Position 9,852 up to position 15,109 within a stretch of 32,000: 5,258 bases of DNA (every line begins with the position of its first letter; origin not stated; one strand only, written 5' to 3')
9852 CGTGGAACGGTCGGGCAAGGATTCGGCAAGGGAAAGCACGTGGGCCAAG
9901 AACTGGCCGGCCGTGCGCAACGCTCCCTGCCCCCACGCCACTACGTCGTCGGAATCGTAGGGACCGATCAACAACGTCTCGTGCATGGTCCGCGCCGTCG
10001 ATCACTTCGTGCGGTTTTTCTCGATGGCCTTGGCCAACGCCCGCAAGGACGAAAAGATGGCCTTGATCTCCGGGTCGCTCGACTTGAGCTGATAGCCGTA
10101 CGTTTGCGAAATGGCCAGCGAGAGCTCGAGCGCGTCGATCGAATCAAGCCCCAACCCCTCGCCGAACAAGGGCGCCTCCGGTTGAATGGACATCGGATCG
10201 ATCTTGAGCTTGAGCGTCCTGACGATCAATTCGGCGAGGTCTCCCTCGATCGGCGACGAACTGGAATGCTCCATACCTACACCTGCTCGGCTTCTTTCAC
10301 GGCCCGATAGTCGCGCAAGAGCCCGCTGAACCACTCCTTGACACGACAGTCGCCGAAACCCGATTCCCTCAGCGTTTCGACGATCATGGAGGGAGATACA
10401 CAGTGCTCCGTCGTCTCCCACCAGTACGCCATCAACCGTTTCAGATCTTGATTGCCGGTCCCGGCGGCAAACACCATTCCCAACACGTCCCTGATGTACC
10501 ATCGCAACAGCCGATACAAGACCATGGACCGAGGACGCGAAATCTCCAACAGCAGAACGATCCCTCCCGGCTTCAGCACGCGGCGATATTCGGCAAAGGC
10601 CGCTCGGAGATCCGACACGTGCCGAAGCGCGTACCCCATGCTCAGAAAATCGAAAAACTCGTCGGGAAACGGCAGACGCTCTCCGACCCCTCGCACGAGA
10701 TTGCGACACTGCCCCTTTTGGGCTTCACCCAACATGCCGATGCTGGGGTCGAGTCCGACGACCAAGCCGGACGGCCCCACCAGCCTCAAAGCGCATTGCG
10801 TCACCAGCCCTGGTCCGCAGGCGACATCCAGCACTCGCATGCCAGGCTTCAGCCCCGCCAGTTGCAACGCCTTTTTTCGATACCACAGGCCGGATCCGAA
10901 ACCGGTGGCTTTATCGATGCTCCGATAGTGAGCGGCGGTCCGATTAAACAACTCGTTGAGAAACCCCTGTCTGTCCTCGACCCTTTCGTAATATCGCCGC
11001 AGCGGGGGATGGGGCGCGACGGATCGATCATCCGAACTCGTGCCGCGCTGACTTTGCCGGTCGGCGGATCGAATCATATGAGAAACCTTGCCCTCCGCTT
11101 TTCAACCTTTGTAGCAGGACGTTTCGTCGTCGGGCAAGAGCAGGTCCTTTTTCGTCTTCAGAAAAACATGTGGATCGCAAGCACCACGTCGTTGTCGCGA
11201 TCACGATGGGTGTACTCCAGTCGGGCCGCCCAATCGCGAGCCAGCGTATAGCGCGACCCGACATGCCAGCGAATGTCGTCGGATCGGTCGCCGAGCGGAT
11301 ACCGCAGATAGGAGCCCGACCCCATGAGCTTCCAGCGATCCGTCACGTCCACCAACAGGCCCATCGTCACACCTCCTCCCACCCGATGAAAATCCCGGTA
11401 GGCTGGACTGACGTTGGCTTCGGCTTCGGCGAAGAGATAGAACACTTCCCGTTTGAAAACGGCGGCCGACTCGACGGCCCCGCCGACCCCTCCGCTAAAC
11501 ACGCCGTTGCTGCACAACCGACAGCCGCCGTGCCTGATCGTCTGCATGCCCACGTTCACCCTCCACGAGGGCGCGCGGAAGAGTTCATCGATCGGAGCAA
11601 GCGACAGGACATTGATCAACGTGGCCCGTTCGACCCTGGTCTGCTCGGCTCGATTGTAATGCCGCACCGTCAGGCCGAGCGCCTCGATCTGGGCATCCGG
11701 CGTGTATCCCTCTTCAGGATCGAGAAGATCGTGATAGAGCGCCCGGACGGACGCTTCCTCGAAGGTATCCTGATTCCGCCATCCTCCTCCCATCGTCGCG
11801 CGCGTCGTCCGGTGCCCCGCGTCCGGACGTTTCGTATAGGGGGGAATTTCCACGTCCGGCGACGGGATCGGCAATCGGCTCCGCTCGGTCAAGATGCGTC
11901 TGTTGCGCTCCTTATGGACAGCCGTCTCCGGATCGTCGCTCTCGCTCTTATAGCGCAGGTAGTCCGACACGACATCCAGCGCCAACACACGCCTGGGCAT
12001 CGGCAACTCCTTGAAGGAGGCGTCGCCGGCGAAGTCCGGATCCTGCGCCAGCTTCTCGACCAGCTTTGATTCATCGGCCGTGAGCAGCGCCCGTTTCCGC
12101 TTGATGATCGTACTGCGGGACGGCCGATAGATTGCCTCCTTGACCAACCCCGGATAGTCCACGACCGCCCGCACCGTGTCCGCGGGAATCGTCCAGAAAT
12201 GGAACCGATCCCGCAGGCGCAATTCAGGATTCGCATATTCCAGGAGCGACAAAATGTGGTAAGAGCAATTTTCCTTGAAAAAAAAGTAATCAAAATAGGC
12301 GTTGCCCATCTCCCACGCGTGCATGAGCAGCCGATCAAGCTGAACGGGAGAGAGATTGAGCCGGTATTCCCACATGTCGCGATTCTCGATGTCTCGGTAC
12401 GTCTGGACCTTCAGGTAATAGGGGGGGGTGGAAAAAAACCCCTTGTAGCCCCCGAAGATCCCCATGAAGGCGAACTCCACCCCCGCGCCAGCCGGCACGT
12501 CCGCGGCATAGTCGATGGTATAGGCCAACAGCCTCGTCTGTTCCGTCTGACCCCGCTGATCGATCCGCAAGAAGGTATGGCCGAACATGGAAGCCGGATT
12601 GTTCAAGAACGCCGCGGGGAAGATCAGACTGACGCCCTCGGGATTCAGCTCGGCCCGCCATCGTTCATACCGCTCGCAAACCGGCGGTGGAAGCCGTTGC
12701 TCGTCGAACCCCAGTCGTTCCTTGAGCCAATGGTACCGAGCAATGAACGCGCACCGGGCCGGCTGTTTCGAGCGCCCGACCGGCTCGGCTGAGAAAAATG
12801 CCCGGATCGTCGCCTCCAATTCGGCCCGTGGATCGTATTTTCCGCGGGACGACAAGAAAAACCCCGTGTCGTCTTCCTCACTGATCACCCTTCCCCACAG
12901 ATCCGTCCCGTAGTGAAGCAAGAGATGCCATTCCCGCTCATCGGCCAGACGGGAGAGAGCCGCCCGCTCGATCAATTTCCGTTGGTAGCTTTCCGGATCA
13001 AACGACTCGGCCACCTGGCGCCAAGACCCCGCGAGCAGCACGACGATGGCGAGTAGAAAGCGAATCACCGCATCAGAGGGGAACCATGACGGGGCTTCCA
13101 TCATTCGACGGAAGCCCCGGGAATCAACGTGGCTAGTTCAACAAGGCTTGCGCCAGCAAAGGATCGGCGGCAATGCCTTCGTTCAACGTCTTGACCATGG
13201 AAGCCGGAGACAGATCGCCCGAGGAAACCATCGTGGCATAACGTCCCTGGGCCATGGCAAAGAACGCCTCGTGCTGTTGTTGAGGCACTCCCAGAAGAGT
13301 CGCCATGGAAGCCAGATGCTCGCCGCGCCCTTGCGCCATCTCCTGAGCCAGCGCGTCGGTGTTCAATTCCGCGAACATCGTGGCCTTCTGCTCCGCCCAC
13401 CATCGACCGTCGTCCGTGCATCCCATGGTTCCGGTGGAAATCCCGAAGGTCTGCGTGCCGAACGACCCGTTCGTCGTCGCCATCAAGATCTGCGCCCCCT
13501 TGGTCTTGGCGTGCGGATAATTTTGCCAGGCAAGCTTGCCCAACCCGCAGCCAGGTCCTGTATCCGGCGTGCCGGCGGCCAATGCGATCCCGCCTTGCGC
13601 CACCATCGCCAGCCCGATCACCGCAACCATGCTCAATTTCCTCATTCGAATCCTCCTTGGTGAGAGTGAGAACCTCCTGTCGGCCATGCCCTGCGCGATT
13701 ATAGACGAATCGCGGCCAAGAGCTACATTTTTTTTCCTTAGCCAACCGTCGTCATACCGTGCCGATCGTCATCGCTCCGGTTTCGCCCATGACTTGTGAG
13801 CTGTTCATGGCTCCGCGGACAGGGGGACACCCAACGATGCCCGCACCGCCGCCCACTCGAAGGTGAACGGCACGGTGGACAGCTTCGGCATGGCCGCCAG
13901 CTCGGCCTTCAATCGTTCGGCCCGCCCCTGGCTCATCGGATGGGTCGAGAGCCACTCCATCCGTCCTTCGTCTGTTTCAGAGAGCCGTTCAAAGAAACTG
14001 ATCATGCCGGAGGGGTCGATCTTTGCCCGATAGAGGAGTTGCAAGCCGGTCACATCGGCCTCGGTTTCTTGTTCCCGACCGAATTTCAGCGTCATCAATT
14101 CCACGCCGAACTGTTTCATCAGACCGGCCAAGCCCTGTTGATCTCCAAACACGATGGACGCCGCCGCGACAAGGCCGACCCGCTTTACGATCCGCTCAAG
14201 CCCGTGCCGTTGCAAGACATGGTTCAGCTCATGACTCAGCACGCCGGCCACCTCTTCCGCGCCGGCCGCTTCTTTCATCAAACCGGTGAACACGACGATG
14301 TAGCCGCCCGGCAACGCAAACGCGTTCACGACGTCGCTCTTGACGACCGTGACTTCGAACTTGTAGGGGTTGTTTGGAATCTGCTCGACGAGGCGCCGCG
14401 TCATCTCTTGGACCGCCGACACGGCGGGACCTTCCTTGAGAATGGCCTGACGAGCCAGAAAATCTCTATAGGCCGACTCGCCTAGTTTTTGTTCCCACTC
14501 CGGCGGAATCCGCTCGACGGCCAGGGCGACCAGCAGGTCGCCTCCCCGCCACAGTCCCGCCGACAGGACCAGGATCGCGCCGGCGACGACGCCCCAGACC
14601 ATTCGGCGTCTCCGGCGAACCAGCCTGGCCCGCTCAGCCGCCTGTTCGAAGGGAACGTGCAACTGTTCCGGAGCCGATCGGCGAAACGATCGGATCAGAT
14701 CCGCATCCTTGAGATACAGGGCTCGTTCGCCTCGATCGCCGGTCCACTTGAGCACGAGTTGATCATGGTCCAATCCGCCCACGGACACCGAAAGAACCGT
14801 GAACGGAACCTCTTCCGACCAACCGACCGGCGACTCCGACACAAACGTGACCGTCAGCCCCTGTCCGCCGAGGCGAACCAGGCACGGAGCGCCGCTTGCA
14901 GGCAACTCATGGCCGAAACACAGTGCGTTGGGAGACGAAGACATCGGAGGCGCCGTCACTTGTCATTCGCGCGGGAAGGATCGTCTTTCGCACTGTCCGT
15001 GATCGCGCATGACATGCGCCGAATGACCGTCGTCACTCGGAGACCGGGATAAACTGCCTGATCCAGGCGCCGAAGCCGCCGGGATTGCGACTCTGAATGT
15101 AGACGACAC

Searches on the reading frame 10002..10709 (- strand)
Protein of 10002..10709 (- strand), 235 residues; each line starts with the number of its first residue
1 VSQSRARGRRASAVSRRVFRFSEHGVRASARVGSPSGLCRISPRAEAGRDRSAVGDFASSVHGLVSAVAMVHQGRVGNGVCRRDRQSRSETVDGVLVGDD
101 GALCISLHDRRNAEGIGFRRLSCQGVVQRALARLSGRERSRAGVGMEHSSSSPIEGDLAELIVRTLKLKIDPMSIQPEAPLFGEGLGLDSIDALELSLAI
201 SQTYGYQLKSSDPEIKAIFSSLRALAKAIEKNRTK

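Call 12: search_protein_families(library=pfam, proteins=[window:10002-10709:-], max_evalue=0.001)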
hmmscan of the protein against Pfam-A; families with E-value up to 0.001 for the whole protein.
window:10002-10709:- (235 aa): 1 family
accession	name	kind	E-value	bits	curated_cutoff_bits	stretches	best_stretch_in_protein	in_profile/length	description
PF00550.31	PP-binding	-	8.8e-08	32.7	20.8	1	158-228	3-66/67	Phosphopantetheine attachment site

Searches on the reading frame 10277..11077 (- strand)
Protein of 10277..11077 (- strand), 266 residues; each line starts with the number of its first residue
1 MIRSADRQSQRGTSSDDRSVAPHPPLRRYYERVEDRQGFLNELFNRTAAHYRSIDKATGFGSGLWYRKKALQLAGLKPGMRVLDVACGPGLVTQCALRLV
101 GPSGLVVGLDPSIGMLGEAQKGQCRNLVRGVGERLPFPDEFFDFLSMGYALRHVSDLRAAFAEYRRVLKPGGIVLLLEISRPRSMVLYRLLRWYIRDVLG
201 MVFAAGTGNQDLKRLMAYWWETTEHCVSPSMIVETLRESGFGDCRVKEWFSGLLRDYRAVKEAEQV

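Call 13: search_protein_families(library=pfam, proteins=[window:10277-11077:-], max_evalue=0.001)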
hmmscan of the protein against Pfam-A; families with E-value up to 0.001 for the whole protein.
window:10277-11077:- (266 aa): 8 families
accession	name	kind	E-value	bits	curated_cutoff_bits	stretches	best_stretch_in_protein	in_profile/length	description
PF01209.24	Ubie_methyltran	-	4.7e-26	92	20.1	1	40-253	9-225/233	ubiE/COQ5 methyltransferase family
PF08241.18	Methyltransf_11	-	1.6e-19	70.7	21.2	1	83-175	1-94/95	Methyltransferase domain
PF13649.12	Methyltransf_25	-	8.1e-17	62.1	27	1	82-172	1-97/97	Methyltransferase domain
PF13489.12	Methyltransf_23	-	1.3e-12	48.2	27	1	71-208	14-124/164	Methyltransferase domain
PF13847.12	Methyltransf_31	-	1e-10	41.9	27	1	77-180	2-113/145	Methyltransferase domain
PF08242.18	Methyltransf_12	-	9.5e-09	36.3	30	1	83-174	1-98/98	Methyltransferase domain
PF01135.25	PCMT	-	8.2e-08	32.7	20.3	1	35-120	29-115/210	Protein-L-isoaspartate(D-aspartate) O-methyltransferase (PCMT)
PF01728.25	FtsJ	-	9.8e-06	26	24.1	1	71-116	13-58/181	FtsJ-like methyltransferase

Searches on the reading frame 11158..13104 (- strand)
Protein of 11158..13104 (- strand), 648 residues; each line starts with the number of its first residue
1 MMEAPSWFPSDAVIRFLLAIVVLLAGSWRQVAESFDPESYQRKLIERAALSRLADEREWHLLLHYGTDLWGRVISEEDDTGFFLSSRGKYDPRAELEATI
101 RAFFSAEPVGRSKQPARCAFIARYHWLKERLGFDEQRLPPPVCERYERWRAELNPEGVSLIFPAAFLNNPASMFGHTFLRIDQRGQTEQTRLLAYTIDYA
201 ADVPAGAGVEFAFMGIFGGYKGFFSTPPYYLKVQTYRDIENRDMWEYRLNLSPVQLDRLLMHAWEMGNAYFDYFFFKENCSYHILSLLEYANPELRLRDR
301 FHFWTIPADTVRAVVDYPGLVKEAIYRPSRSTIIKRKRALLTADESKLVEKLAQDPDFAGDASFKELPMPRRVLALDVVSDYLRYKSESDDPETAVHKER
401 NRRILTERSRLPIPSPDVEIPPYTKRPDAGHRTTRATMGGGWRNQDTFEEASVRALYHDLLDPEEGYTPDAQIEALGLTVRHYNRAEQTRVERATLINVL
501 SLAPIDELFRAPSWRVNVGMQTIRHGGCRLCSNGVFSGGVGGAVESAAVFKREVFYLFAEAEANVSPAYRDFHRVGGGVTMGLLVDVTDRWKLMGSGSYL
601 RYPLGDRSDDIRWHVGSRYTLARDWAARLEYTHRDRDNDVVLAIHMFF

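Call 5: search_protein_families(library=pfam, proteins=[window:11158-13104:-], max_evalue=0.1)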
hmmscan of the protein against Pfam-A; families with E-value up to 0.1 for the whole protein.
window:11158-13104:- (648 aa): 3 families
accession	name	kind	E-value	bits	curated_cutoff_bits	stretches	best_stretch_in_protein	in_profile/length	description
PF13387.12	Lnb_N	-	8.8e-57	191.9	22.2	1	146-315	2-173/175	Lnb N-terminal periplasmic domain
PF25222.1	DUF7840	-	1.1e-52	179.4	27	1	425-638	2-211/224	Domain of unknown function (DUF7840)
PF25225.1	DUF7843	-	4.4e-21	75.6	25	1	52-129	2-78/79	Domain of unknown function (DUF7843)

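Call 6: search_protein_families(library=ncbifam, proteins=[window:11158-13104:-], max_evalue=0.1)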
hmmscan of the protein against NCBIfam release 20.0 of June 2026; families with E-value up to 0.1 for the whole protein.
window:11158-13104:- (648 aa): 0 families

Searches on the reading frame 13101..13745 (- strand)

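Call 5: search_protein_families(library=pfam, proteins=[window:13101-13745:-], max_evalue=0.1)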
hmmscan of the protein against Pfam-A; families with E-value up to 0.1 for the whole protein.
window:13101-13745:- (214 aa): 0 families

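Call 6: search_protein_families(library=ncbifam, proteins=[window:13101-13745:-], max_evalue=0.1)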
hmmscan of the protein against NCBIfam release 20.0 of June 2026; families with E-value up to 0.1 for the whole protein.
window:13101-13745:- (214 aa): 0 families

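Call 81: search_protein_families(library=pfam, proteins=[window:13133-13687:-], max_evalue=0.001)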
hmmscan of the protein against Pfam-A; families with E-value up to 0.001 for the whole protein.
window:13133-13687:- (184 aa): 1 family
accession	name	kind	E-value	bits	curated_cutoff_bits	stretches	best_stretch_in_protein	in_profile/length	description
PF11220.13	DUF3015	-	7.1e-42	143.1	25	1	41-181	4-141/142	Protein of unknown function (DUF3015)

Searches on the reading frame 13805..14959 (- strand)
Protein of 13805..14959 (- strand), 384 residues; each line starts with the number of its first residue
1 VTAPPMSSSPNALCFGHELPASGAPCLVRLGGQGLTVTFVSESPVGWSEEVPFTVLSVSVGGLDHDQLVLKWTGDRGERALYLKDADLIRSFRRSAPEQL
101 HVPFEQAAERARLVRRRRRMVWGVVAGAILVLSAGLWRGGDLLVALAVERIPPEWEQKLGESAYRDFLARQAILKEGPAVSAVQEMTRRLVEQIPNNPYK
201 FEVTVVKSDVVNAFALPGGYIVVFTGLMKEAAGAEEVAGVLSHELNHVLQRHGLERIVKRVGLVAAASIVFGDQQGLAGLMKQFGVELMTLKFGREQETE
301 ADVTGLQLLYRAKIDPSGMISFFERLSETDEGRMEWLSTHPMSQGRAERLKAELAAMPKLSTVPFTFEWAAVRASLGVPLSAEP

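Call 5: search_protein_families(library=pfam, proteins=[window:13805-14959:-], max_evalue=0.1)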
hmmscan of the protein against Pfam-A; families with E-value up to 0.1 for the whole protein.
window:13805-14959:- (384 aa): 1 family
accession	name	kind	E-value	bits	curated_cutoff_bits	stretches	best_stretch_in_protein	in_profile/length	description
PF01435.24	Peptidase_M48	-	6.2e-33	114.6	20.3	1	183-352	7-184/186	Peptidase family M48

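Call 6: search_protein_families(library=ncbifam, proteins=[window:13805-14959:-], max_evalue=0.1)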
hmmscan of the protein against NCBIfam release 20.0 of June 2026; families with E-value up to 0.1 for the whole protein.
window:13805-14959:- (384 aa): 7 families
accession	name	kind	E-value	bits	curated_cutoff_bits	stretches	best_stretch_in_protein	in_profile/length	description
NF052400.1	M48_BAM_BepA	equivalog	2.9e-30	105.5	570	1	147-359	37-262/483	beta-barrel assembly-enhancing protease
NF052399.1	M48_lipo_LoiP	exception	3.8e-23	82.2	365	1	183-356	71-246/247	metalloprotease LoiP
NF002669.0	PRK02391.1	equivalog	4.9e-06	25.9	341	1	200-252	94-149/298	zinc metalloprotease HtpX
NF002363.0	PRK01345.1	equivalog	3.5e-05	23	422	1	202-258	86-145/318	zinc metalloprotease HtpX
NF003425.0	PRK04897.1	equivalog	0.00017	20.9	355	1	190-251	91-151/298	zinc metalloprotease HtpX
NF003965.0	PRK05457.1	equivalog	0.00023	20.6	245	1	202-248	96-145/285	protease HtpX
NF002826.0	PRK03001.1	equivalog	0.0013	18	369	1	202-258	87-146/285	zinc metalloprotease HtpX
